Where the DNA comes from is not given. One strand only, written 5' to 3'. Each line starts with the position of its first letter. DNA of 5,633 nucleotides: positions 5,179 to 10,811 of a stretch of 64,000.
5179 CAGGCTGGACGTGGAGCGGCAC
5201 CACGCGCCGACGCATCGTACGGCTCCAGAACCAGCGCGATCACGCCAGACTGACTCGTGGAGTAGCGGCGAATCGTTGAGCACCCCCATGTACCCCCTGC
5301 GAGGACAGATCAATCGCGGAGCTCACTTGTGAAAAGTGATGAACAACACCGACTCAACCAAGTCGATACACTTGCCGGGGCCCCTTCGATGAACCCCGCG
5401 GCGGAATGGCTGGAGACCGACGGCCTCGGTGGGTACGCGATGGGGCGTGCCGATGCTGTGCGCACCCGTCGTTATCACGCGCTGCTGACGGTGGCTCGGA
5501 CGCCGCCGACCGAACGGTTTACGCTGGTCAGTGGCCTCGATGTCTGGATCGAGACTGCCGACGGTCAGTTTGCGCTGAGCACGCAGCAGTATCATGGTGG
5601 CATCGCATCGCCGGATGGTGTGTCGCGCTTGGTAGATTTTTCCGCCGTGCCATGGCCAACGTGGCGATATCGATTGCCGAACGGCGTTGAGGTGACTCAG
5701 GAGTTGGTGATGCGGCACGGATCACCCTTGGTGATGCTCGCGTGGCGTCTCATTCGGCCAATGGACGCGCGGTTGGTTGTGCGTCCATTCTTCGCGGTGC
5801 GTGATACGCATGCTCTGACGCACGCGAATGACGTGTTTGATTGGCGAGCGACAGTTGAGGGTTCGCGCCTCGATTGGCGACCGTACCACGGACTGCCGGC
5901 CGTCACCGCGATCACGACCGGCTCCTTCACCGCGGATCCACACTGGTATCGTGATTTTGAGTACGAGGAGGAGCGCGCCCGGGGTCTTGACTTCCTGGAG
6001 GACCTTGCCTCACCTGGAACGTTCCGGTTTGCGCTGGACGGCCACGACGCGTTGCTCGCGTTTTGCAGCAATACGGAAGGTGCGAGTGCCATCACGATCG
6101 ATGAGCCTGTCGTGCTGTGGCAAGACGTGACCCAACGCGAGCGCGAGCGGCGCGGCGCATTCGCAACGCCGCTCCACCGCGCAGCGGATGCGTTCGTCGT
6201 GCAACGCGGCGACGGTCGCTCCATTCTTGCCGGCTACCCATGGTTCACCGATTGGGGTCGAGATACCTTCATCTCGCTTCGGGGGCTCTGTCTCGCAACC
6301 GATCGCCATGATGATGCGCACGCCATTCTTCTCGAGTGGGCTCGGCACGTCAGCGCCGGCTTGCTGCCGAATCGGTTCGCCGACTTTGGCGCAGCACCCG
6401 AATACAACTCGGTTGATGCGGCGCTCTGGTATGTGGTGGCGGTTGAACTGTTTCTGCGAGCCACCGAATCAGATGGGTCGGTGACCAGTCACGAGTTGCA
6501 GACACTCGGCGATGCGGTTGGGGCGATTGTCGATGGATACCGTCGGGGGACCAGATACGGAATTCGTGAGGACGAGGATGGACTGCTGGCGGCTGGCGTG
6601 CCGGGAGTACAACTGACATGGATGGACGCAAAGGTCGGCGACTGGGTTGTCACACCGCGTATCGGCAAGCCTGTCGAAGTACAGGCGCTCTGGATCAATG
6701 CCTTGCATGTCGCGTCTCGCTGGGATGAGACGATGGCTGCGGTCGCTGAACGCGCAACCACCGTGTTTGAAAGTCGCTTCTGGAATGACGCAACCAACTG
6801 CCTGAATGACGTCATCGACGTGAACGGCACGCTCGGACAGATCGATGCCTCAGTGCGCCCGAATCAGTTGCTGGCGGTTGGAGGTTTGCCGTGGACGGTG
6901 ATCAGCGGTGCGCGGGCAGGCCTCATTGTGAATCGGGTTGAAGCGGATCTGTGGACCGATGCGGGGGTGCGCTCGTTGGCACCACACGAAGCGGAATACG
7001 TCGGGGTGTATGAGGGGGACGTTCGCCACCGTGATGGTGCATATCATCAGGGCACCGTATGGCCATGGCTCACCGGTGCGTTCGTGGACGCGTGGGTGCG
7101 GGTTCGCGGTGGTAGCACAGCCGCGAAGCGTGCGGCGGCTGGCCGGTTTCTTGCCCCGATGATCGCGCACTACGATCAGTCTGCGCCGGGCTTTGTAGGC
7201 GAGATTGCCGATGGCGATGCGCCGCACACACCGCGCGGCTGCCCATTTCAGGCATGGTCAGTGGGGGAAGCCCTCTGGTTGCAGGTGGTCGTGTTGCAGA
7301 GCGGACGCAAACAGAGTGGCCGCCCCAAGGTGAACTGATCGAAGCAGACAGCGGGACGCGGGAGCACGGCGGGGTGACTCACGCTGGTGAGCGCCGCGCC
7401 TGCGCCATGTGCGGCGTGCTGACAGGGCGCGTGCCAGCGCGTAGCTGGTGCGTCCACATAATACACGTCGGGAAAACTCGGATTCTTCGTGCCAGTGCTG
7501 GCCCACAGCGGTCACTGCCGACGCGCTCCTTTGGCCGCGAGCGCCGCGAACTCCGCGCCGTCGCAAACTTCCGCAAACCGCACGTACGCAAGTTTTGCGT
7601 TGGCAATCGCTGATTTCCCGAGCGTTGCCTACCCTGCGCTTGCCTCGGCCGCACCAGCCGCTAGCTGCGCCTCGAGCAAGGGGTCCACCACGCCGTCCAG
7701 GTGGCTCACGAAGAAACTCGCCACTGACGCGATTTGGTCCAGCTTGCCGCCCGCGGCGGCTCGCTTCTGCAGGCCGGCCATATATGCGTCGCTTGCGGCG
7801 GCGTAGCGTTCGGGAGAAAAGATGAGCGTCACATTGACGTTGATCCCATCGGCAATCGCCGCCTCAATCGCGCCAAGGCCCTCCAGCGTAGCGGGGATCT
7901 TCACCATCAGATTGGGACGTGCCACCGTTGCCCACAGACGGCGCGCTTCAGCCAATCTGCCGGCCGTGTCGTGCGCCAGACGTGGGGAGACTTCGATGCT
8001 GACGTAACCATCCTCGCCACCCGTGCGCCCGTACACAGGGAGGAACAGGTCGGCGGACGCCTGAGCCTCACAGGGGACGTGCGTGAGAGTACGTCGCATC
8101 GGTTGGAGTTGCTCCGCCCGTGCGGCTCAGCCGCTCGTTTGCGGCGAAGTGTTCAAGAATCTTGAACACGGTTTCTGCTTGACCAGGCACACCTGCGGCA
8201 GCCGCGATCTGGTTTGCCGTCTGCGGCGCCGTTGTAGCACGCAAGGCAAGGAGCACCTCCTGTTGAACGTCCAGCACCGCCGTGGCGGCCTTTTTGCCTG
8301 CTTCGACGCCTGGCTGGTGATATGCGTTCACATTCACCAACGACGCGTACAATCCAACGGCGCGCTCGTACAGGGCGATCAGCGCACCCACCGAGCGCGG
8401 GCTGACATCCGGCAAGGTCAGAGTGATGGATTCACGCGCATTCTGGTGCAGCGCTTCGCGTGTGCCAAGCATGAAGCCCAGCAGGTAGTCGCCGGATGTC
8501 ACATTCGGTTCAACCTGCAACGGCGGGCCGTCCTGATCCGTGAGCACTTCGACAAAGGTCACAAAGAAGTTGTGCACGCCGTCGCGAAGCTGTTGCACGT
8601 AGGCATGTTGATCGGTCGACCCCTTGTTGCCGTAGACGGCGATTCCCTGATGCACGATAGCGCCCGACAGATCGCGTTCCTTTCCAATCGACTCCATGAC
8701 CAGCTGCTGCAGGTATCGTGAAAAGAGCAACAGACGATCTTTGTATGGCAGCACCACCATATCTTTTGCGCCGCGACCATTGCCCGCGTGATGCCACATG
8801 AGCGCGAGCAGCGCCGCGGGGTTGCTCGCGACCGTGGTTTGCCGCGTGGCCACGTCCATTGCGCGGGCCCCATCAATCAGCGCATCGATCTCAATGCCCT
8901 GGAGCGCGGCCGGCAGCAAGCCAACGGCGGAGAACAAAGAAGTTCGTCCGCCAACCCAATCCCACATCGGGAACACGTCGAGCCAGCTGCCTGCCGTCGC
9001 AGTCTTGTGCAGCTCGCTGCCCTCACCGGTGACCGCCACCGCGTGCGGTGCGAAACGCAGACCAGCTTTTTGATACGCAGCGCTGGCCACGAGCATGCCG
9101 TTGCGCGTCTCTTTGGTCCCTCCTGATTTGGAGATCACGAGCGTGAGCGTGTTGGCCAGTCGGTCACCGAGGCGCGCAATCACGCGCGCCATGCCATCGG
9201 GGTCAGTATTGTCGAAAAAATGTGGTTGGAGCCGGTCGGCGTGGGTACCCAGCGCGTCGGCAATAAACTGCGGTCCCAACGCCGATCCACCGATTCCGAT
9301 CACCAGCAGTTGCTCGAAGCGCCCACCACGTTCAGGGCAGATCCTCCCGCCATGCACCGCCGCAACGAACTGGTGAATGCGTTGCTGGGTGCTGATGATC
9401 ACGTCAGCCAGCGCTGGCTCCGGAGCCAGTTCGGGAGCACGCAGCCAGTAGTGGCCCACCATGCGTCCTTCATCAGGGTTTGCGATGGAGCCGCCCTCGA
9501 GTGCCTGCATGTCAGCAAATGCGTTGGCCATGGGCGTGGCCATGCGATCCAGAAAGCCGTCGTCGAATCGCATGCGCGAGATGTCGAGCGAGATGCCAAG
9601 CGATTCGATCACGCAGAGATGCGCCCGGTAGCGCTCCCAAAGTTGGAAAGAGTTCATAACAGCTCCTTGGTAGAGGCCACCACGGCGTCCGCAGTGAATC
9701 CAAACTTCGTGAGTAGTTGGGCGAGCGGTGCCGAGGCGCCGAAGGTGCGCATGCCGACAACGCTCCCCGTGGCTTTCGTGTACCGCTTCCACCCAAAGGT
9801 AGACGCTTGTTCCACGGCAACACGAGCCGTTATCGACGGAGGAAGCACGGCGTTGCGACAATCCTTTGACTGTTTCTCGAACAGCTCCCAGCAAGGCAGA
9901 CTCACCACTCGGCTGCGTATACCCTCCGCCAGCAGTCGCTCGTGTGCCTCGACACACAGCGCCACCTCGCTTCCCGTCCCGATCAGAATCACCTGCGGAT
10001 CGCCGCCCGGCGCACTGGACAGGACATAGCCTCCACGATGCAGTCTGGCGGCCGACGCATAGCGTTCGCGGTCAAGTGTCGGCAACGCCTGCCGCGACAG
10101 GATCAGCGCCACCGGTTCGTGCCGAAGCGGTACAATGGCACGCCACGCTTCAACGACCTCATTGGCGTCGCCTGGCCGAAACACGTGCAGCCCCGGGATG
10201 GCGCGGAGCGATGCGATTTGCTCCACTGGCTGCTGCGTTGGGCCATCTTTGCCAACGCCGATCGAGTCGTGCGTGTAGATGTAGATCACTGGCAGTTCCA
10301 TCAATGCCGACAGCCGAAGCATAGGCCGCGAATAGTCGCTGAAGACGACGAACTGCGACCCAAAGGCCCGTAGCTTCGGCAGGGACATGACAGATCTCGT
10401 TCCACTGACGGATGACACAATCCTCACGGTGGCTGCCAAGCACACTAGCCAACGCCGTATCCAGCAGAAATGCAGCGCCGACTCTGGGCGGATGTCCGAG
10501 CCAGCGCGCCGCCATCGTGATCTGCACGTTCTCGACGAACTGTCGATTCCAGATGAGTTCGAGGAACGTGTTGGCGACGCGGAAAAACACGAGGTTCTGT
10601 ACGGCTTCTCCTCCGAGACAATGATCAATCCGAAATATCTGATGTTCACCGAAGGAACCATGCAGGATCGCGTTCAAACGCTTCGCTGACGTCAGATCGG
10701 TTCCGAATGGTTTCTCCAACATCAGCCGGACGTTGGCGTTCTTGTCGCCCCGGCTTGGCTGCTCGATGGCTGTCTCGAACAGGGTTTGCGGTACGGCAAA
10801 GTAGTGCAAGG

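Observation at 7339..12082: Pentose-phosphate operon in which only gnd and pgi are intact (gnd - zwf' - 'tkt - pgi - 'tal')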

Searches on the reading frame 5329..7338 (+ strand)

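Call 29: search_protein_families(library=pfam, proteins=[window:5329-7338:+], max_evalue=0.001)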
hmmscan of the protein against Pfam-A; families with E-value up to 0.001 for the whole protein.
window:5329-7338:+ (669 aa): 2 families
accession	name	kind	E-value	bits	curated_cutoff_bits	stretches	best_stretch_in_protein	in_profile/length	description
PF06202.20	GDE_C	-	1.1e-100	337.6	21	1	285-648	2-365/367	Amylo-alpha-1,6-glucosidase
PF12439.13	GDE_N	-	4.4e-60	203.3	27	1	26-240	2-216/219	Glycogen debranching enzyme N terminal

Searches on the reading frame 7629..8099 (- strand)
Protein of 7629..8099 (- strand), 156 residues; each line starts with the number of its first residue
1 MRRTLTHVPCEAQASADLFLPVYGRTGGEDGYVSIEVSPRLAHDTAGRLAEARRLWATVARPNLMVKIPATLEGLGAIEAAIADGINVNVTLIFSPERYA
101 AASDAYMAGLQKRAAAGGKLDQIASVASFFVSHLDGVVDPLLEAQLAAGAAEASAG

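Call 4: search_protein_families(library=pfam, proteins=[window:7629-8099:-], max_evalue=0.01)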
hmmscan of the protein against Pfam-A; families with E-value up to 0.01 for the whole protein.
window:7629-8099:- (156 aa): 1 family
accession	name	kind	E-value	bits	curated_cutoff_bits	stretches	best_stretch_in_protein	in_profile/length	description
PF00923.25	TAL_FSA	-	6e-35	121.4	27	1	16-145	70-173/285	Transaldolase/Fructose-6-phosphate aldolase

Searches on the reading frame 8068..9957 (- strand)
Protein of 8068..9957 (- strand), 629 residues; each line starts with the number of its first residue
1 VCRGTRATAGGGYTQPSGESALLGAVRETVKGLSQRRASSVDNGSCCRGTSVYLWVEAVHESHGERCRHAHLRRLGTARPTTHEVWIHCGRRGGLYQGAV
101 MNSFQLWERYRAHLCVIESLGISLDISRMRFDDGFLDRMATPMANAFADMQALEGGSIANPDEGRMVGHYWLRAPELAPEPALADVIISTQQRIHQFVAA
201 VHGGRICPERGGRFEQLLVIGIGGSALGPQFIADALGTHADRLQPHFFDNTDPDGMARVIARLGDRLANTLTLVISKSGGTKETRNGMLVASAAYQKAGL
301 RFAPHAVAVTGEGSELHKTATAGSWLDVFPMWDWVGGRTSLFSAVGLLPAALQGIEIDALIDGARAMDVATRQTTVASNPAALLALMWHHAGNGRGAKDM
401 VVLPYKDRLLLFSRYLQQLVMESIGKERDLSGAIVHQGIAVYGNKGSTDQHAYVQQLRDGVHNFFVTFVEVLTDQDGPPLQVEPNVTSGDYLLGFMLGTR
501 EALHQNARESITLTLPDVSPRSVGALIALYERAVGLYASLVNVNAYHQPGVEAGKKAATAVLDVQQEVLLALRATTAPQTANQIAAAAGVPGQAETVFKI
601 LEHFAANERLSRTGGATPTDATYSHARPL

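Call 4: search_protein_families(library=pfam, proteins=[window:8068-9957:-], max_evalue=0.01)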
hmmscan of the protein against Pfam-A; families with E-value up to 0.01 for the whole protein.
window:8068-9957:- (629 aa): 1 family
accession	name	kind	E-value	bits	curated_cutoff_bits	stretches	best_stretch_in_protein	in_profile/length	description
PF00342.24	PGI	-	5.6e-58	197.2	22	1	149-564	27-468/486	Phosphoglucose isomerase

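Call 6: find_related_loci(query=window:8068-9657:-, collection=genome_contigs, flank=10000)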
Query window:8068-9657:- (529 aa) in genome_contigs; peptide patterns used: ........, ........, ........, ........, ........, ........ (x = any residue, [..] = any of these).
599 stretches matched a pattern (row limit reached: there are more); 574 encode a relative of the query (tblastn E <= 1e-3); the best 80 are kept; 80 distinct loci.
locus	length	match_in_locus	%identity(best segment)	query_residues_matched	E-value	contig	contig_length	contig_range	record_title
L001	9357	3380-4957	83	1-526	0e+0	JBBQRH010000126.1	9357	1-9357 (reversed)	MAG: Gemmatimonadales bacterium isolate Co_metawrap_1662 Cmw_1662_k141_17710283_length_9357_cov_25.6342, whole genome sh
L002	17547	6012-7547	84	1-512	0e+0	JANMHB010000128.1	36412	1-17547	MAG: Gemmatimonadaceae bacterium isolate OTE_70_metabat_353_sub OTE_70_k141_2637045, whole genome shotgun sequence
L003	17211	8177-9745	81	1-523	0e+0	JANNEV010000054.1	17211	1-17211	MAG: Gemmatimonadaceae bacterium isolate OTE_75_metabat_363 OTE_75_k141_1993425, whole genome shotgun sequence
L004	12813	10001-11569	82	1-523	0e+0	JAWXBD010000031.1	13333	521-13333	MAG: Phycisphaerae bacterium isolate MP6G1.12 k99_135469, whole genome shotgun sequence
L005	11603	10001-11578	82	1-526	0e+0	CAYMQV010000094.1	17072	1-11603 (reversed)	MAG TPA_asm: uncultured Gemmatimonadaceae bacterium isolate SRP128246_co1_50 genome assembly, contig: NODE_7295_length_1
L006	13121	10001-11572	78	1-524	0e+0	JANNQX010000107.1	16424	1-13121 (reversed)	MAG: Gemmatimonadota bacterium isolate SOY_31_metabat_400 SOY_31_k141_1806650, whole genome shotgun sequence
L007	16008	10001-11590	68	1-528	0e+0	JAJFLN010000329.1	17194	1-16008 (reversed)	MAG: Candidatus Cloacimonadota bacterium isolate OFTM100 OFTM100_328, whole genome shotgun sequence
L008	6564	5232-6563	81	1-444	0e+0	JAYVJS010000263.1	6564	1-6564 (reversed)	MAG: Gemmatimonadota bacterium isolate GL53_Down_metabinner_10 GL53_Down_metabinner_10_262, whole genome shotgun sequenc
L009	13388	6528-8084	74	6-524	0e+0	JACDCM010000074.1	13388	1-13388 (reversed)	MAG: Gemmatimonadaceae bacterium isolate MGR_bin308 SD2897_NODE_820_length_13388_cov_1.425911, whole genome shotgun sequ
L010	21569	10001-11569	84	1-523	0e+0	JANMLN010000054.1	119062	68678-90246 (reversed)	MAG: Gemmatimonadota bacterium isolate OTE_58_metabat_85 OTE_58_k141_1526137, whole genome shotgun sequence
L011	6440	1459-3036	65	1-523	0e+0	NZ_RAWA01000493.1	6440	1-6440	Corallococcus sp. CA053C NODE_493_6440_cov_23.0524, whole genome shotgun sequence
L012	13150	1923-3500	63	1-523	0e+0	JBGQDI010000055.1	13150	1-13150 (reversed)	MAG: Nitrospirota bacterium isolate OBJ2_061818_110_2 k141_2358982_length_13150_cov_74.3649, whole genome shotgun sequen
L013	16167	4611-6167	65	3-523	0e+0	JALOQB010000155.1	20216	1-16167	MAG: Polyangiaceae bacterium isolate Prado144 scaffold_5581, whole genome shotgun sequence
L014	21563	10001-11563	65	6-523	0e+0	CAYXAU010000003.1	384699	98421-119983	MAG TPA_asm: uncultured Candidatus Sumerlaeota bacterium isolate binchicken_co21_271 genome assembly, contig: NODE_3_len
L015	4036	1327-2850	66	1-507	0e+0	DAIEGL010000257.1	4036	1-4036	MAG TPA_asm: Geobacter sp. isolate clean984 k141_2401040, whole genome shotgun sequence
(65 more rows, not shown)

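Call 12: find_encoding_contigs(protein=window:8068-9657:-, flank=10000, max_places=6)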
Protein window:8068-9657:- (529 aa): no gene with exactly this product is on record in the collection.

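Call 32: search_protein_families(library=ncbifam, proteins=[window:8068-9657:-, L004:6643-7236:+, L004:7242-7937:+, L004:5285-6646:+, L004:7953-10004:+, L004:11684-12799:+], max_evalue=0.00001)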
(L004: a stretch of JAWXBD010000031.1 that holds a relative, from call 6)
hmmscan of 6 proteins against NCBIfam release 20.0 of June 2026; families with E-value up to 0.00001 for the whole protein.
window:8068-9657:- (529 aa): 7 families
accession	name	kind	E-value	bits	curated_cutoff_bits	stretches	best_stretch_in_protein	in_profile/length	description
NF010696.0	PRK14096.1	equivalog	8.9e-248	823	671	1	1-515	1-515/528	glucose-6-phosphate isomerase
NF001211.0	PRK00179.1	equivalog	2.7e-73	247.2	492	2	10-377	36-412/544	glucose-6-phosphate isomerase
NF010695.0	PRK14095.1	equivalog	9.8e-65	219.1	703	1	32-466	57-514/536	glucose-6-phosphate isomerase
NF003016.0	PRK03868.1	equivalog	4.1e-50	170.8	487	1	113-460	57-405/410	glucose-6-phosphate isomerase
NF007080.0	PRK09533.1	equivalog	2.1e-39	135.1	712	1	111-328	453-668/949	bifunctional transaldolase/phosoglucose isomerase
NF040629.1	PGI_Meth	equivalog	4.1e-38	131.6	350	1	114-456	61-393/396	glucose-6-phosphate isomerase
NF010697.0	PRK14097.1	equivalog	4.3e-38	131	443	1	115-464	74-434/448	glucose-6-phosphate isomerase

L004:6643-7236:+ (197 aa): 14 families
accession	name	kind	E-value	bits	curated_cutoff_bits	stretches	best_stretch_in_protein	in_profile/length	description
NF009993.0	PRK13462.1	equivalog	8.3e-50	169.2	226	1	2-178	2-181/203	acid phosphatase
TIGR03162.1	ribazole_cobC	equivalog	7.9e-33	113.4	162.9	1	8-175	1-175/176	alpha-ribazole phosphatase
NF005567.0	PRK07238.1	equivalog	4.4e-27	95.4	326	1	6-194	178-377/378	bifunctional RNase H/acid phosphatase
NF011580.0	PRK15004.1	equivalog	1.7e-21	77.1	250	1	8-190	3-195/203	adenosylcobalamin/alpha-ribazole phosphatase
TIGR03848.1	MSMEG_4193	subfamily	2.2e-17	63.2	203.85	1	7-190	1-198/204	MSMEG_4193 family putative phosphomutase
NF045917.1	PhserinePhPspA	equivalog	6.4e-16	58.7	350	1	6-196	2-202/211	phosphoserine phosphatase PspA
NF002901.0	PRK03482.1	equivalog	3.4e-15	56.3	261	1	5-176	1-182/215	2,3-diphosphoglycerate-dependent phosphoglycerate mutase GpmB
NF038349.1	dPGM_arch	equivalog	9.3e-11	42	225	1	10-185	3-178/194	2,3-diphosphoglycerate-dependent phosphoglycerate mutase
NF002339.0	PRK01295.1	equivalog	1.5e-09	37.6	316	1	6-151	3-165/206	2,3-bisphosphoglycerate-dependent phosphoglycerate mutase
NF010713.0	PRK14115.1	equivalog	7.1e-09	35.3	305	1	5-68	1-66/248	2,3-diphosphoglycerate-dependent phosphoglycerate mutase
TIGR01258.1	pgm_1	subfamily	2.3e-08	33.7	81.7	1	7-100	2-102/245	2,3-bisphosphoglycerate-dependent phosphoglycerate mutase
NF002217.0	PRK01112.1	equivalog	8.7e-08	31.8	320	1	5-70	1-66/228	2,3-bisphosphoglycerate-dependent phosphoglycerate mutase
NF009994.0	PRK13463.1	equivalog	5.9e-07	29.5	277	1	7-104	4-103/203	phosphoserine phosphatase 1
NF010718.0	PRK14120.1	equivalog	6.2e-07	29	366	1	5-101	4-107/249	phosphoglyceromutase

L004:7242-7937:+ (231 aa): 1 family
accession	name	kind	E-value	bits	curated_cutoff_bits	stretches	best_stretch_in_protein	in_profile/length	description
TIGR01198.1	pgl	equivalog_domain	6.1e-45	153.6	124.45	1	8-216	4-220/234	6-phosphogluconolactonase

L004:5285-6646:+ (453 aa): 3 families
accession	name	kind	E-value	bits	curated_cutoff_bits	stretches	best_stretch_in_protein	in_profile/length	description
TIGR00871.1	zwf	equivalog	3.2e-132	441.7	400.6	1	8-444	4-476/486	glucose-6-phosphate dehydrogenase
NF009492.0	PRK12853.1-3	equivalog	1e-116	390.7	428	1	7-442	10-462/472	glucose-6-phosphate dehydrogenase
NF004331.0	PRK05722.2-1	equivalog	2.4e-62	211.6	622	1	9-422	6-396/425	glucose-6-phosphate dehydrogenase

L004:7953-10004:+ (683 aa): 5 families
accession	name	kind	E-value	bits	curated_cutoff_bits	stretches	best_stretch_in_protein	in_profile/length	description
TIGR00232.1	tktlase_bact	equivalog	2.9e-240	799.1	682.25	1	11-683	3-653/654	transketolase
NF004558.0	PRK05899.2-4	equivalog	3.4e-163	544.5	788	1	9-681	4-648/651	transketolase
NF004559.0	PRK05899.2-5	equivalog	4.3e-72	243.3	488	1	13-602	23-535/627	transketolase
NF004556.0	PRK05899.2-2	equivalog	2.8e-50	171.2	575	2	16-298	25-280/639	transketolase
TIGR00204.1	dxs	equivalog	2.6e-10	39.5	465.95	1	471-602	403-527/616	1-deoxy-D-xylulose-5-phosphate synthase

L004:11684-12799:+ (371 aa): 8 families
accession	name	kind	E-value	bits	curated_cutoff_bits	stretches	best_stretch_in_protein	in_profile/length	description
NF002881.0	PRK03343.1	subfamily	6.1e-149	496.1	367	1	2-369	3-364/370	transaldolase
NF007080.0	PRK09533.1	equivalog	2.8e-146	488.8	712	1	2-369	2-372/949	bifunctional transaldolase/phosoglucose isomerase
TIGR00876.1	tal_mycobact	equivalog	6e-97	325.1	233.75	1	14-362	4-348/350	transaldolase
NF003026.0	PRK03903.1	equivalog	1.2e-69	235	344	1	14-363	6-321/323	transaldolase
TIGR00874.1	talAB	equivalog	2.5e-10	40.2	396.2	1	43-178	31-168/317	transaldolase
TIGR00875.1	fsa_talC_mipB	equivalog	1e-09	38.2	245.95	1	95-170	43-113/213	fructose-6-phosphate aldolase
NF008965.0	PRK12309.1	equivalog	1.9e-08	33.7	550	1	53-178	47-174/392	transaldolase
NF009001.0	PRK12346.1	subfamily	4.2e-08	33.1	439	1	97-178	83-169/316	transaldolase A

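Call 42: find_related_loci(query=window:8068-9657:-, collection=metagenome_contigs, flank=8000)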
Query window:8068-9657:- (529 aa) in metagenome_contigs; peptide patterns used: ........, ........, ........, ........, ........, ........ (x = any residue, [..] = any of these).
600 stretches matched a pattern (row limit reached: there are more); 565 encode a relative of the query (tblastn E <= 1e-3); the best 80 are kept; 80 distinct loci.
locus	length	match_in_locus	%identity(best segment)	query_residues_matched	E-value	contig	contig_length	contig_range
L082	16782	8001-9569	82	1-523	0e+0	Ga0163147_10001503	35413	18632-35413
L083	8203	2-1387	83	62-523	0e+0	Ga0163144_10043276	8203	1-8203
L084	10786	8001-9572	71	1-523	0e+0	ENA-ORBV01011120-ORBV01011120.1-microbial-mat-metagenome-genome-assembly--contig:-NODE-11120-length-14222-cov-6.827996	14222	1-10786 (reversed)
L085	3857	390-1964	69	1-523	0e+0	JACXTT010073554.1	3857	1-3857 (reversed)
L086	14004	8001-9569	82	1-523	0e+0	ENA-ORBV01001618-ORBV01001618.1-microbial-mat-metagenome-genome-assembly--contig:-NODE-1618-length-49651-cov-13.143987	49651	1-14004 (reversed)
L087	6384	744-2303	67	7-523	0e+0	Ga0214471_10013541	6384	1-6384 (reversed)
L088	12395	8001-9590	66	1-527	0e+0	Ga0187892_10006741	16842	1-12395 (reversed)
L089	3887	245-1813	65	3-525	0e+0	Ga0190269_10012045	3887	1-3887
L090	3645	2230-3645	70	1-472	0e+0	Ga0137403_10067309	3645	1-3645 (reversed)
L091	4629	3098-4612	68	3-507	0e+0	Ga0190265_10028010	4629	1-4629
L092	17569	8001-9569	66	1-523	0e+0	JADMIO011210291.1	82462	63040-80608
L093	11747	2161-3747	62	1-526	0e+0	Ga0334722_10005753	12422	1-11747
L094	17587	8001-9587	62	1-526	0e+0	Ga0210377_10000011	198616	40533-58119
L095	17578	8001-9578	62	1-523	0e+0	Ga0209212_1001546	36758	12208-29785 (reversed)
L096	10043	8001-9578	62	1-523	0e+0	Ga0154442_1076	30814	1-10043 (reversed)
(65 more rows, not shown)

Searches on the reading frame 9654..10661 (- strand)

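Call 4: search_protein_families(library=pfam, proteins=[window:9654-10661:-], max_evalue=0.01)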
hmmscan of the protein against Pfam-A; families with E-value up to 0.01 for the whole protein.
window:9654-10661:- (335 aa): 3 families
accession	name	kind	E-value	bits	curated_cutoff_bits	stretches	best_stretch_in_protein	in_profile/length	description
PF22613.1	Transketolase_C_1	-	4.8e-41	139.9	27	1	210-323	1-113/113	Transketolase-like TK C-terminal domain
PF02779.29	Transket_pyr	-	1.2e-30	106.8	27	1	95-194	70-173/174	Transketolase, pyrimidine binding domain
PF02780.25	Transketolase_C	-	1.3e-09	38.4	25.9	1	222-327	10-124/124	Transketolase, C-terminal domain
